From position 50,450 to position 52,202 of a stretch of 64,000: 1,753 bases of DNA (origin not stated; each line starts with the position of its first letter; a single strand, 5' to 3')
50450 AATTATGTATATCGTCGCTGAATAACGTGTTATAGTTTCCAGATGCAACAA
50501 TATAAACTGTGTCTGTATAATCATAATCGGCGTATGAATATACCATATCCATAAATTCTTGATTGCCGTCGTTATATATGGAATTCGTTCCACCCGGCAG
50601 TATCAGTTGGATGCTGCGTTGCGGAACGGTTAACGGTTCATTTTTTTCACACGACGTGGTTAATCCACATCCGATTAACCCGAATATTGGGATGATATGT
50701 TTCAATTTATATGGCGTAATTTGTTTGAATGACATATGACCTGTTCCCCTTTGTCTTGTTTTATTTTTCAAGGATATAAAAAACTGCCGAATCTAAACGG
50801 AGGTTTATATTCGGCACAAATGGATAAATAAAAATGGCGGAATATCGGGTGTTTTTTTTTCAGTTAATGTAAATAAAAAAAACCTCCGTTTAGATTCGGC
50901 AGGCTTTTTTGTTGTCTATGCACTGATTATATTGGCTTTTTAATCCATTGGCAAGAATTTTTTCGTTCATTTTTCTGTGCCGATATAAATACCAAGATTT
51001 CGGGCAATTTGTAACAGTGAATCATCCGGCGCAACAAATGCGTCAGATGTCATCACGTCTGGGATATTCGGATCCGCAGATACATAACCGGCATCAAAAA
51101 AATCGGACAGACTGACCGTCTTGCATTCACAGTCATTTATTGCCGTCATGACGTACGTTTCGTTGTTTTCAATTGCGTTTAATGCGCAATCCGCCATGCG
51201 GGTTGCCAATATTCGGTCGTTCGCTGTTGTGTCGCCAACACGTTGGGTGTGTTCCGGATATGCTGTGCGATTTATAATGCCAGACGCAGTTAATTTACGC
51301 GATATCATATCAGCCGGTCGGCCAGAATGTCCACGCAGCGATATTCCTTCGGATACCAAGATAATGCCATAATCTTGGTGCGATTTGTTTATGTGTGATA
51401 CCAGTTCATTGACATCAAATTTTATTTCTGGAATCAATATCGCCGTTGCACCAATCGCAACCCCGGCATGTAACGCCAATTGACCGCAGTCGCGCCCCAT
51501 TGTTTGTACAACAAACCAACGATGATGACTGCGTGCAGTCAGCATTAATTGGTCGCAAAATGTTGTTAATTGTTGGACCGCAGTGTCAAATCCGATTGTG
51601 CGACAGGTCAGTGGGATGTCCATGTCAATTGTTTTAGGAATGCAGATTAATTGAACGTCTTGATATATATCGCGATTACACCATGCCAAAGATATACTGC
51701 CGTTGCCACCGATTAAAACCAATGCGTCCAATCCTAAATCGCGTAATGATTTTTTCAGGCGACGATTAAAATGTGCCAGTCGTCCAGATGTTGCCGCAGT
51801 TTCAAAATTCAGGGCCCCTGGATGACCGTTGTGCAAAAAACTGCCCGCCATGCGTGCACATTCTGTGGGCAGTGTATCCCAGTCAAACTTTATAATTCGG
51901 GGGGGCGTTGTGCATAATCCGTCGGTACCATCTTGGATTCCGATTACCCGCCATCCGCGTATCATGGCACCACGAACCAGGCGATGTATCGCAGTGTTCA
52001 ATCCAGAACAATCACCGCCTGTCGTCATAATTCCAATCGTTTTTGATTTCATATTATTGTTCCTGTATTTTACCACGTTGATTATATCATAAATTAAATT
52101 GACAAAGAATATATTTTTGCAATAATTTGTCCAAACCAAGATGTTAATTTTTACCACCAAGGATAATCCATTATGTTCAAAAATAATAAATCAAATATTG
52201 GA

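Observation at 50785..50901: Copy C shows arm-to-arm covariation (GGTGG to GGAGG with CCACC to CCTCC) and is flanked by U-runs in both directions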

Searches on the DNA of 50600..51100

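Call 8: search_rna_families(source=window, start=50600, end=51100, threshold=evalue, max_evalue=10)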
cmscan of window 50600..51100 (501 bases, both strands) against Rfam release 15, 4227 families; matches with E-value up to 10: 22.
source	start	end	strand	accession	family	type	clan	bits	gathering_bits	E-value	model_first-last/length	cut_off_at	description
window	50772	50914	+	RF04128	MIR8562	Gene; miRNA;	-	28.4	211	0.0029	1-242/242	no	MIR8562 microRNA precursor family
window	50768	50918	-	RF04128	MIR8562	Gene; miRNA;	-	28.2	211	0.0032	45-198/242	no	MIR8562 microRNA precursor family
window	50771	50917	+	RF03940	MIR9563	Gene; miRNA;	-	26.4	90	0.0077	1-127/127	no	MIR9563 microRNA precursor family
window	50764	50900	+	RF01459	rliE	Gene; sRNA;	-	24.7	90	0.068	1-222/222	no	Listeria sRNA rliE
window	50794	50895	+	RF01213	snoR103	Gene; snRNA; snoRNA; HACA-box;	-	23.6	50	0.26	1-106/106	no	Small nucleolar RNA snoR103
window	50784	50902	+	RF04207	MIR5048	Gene; miRNA;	-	23.2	160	0.0024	1-356/356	no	MIR5048 microRNA precursor family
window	50777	50910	+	RF04157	MIR9486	Gene; miRNA;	-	22.1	100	0.051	1-119/119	no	MIR9486 microRNA precursor family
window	50772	50934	+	RF02319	TtnuHACA12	Gene; snRNA; snoRNA; HACA-box;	-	21.8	80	1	1-131/131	no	Tetrahymena snoRNA TtnuHACA12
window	50795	50866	-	RF01567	DdR17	Gene; snRNA; snoRNA; CD-box;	-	20.6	80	9.5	1-70/70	no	D. discoideum snoRNA DdR17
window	50783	50903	+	RF04133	MIR2646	Gene; miRNA;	-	19.9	245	0.044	1-256/256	no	MIR2646 microRNA precursor family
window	50872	50949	-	RF02064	STnc370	Gene; sRNA;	-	19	54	8.9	1-71/71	no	Enterobacterial sRNA STnc370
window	50786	50900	+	RF03239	mir-963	Gene; miRNA;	-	18.8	90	0.82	1-82/82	no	mir-963 microRNA precursor family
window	50743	50851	+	RF00429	SNORA29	Gene; snRNA; snoRNA; HACA-box;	CL00030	18.6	50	1.1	1-140/140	no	Small nucleolar RNA SNORA29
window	50873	50938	-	RF01859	Phe_leader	Cis-reg; leader;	-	17.1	55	3.2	1-125/125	no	Phenylalanine leader peptide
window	50766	50911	+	RF02452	ncr1575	Gene; sRNA;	-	17.1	60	7.2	1-212/212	no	Bacillus sRNA ncr1575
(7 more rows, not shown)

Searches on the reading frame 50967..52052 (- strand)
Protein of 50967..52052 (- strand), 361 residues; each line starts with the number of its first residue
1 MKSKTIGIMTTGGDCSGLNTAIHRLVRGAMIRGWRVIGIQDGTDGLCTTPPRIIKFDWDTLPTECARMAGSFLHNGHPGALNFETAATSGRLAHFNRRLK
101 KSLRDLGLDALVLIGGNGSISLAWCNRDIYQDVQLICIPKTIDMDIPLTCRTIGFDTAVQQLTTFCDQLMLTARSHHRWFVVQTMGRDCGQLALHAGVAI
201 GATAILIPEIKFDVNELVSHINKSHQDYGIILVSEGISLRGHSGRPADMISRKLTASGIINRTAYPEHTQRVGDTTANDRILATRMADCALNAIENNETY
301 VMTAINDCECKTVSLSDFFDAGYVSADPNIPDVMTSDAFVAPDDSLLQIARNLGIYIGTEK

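Call 16: find_encoding_contigs(protein=window:50967-52052:-, flank=6000, max_places=10)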
Protein window:50967-52052:- (361 aa): 22 contigs read that carry it; 10 places shown.
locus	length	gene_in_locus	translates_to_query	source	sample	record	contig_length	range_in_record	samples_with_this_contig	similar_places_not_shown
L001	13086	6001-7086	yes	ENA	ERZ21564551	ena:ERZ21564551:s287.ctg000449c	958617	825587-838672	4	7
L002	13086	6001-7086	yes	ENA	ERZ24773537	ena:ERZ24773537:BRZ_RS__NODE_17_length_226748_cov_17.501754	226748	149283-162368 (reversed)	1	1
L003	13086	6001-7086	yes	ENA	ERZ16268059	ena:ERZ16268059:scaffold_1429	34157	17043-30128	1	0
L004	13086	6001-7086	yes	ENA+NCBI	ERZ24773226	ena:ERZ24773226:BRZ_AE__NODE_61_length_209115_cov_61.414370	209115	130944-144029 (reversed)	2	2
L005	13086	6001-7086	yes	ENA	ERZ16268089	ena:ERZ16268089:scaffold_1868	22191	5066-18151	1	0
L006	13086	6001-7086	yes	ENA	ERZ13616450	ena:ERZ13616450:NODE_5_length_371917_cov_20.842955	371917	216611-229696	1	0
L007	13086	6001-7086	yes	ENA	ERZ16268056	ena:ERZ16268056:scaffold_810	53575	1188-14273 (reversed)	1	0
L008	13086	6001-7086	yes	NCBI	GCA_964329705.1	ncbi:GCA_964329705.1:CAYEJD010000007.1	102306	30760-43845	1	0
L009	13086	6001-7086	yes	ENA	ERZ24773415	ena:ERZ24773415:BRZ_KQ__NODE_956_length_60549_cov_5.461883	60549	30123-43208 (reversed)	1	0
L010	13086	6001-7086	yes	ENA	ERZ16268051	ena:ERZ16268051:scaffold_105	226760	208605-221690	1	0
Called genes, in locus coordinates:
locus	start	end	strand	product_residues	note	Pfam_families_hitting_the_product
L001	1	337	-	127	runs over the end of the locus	-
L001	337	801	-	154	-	PF01782:RimM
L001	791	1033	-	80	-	-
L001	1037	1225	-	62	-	-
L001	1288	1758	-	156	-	PF00886:Ribosomal_S16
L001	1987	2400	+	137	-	-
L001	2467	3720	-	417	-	PF02812:ELFV_dehydrog_N, PF00208:ELFV_dehydrog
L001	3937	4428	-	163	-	PF04191:PEMT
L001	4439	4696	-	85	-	-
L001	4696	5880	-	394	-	PF01476:LysM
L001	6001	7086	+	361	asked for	PF00365:PFK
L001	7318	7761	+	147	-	-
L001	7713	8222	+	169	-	-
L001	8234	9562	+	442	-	-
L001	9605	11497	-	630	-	PF00012:HSP70, PF06723:MreB_Mbl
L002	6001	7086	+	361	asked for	PF00365:PFK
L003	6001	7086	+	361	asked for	PF00365:PFK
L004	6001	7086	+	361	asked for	PF00365:PFK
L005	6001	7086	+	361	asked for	PF00365:PFK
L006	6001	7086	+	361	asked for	PF00365:PFK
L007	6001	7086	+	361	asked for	PF00365:PFK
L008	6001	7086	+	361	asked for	PF00365:PFK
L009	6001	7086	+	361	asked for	PF00365:PFK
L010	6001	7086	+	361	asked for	PF00365:PFK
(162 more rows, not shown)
